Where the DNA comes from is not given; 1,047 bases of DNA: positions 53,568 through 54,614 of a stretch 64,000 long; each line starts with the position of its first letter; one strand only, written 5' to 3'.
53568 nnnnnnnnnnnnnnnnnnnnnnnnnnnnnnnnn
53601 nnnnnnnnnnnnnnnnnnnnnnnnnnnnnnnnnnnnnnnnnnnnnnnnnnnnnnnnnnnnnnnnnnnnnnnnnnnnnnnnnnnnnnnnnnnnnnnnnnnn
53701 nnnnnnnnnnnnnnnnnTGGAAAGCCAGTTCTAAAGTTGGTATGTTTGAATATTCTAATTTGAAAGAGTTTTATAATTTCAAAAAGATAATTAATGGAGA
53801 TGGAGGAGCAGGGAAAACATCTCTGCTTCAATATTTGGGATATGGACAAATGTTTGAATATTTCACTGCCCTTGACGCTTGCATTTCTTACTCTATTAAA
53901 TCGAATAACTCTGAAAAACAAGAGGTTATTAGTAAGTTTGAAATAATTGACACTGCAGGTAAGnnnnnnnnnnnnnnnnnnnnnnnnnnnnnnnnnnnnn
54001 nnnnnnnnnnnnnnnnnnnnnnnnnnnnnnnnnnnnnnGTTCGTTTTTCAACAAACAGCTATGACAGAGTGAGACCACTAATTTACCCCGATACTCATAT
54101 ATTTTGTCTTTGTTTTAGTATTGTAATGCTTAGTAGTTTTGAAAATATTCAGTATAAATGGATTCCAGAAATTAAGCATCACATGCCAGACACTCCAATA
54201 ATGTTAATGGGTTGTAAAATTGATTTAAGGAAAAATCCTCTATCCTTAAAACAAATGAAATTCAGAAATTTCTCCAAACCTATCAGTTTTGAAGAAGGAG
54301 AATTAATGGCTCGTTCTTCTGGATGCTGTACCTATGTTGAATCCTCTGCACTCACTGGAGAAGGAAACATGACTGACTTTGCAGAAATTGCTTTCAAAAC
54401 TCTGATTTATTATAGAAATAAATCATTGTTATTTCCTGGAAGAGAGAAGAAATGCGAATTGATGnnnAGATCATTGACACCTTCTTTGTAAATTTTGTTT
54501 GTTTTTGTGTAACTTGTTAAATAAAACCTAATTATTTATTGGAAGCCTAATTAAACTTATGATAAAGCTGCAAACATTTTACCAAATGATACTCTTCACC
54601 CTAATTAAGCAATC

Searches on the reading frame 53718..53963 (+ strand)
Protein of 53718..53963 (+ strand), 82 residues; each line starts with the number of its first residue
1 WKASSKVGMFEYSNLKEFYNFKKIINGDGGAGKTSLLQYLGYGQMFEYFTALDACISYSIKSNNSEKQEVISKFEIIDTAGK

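Call 17: search_protein_families(library=pfam, proteins=[window:53718-53963:+], max_evalue=0.01)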
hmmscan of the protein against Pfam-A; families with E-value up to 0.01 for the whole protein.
window:53718-53963:+ (82 aa): 2 families
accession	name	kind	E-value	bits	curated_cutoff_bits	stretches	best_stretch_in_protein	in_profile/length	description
PF08477.19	Roc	-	0.00068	20.3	27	1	24-82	3-66/119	Ras of Complex, Roc, domain of DAPkinase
PF00071.28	Ras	-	0.00074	19.6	21.6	1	22-82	1-58/162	Ras family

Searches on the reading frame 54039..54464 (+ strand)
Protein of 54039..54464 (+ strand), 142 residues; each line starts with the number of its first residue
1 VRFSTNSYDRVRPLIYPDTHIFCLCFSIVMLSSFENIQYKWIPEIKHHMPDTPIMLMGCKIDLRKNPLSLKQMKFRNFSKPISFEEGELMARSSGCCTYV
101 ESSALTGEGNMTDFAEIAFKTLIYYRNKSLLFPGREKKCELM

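Call 17: search_protein_families(library=pfam, proteins=[window:54039-54464:+], max_evalue=0.01)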
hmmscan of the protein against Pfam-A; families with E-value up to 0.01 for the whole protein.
window:54039-54464:+ (142 aa): 2 families
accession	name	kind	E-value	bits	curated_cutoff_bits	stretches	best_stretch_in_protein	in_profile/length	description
PF00071.28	Ras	-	1.2e-18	67.7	21.6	1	6-118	59-157/162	Ras family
PF08477.19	Roc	-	0.0023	18.6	27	1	7-62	68-119/119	Ras of Complex, Roc, domain of DAPkinase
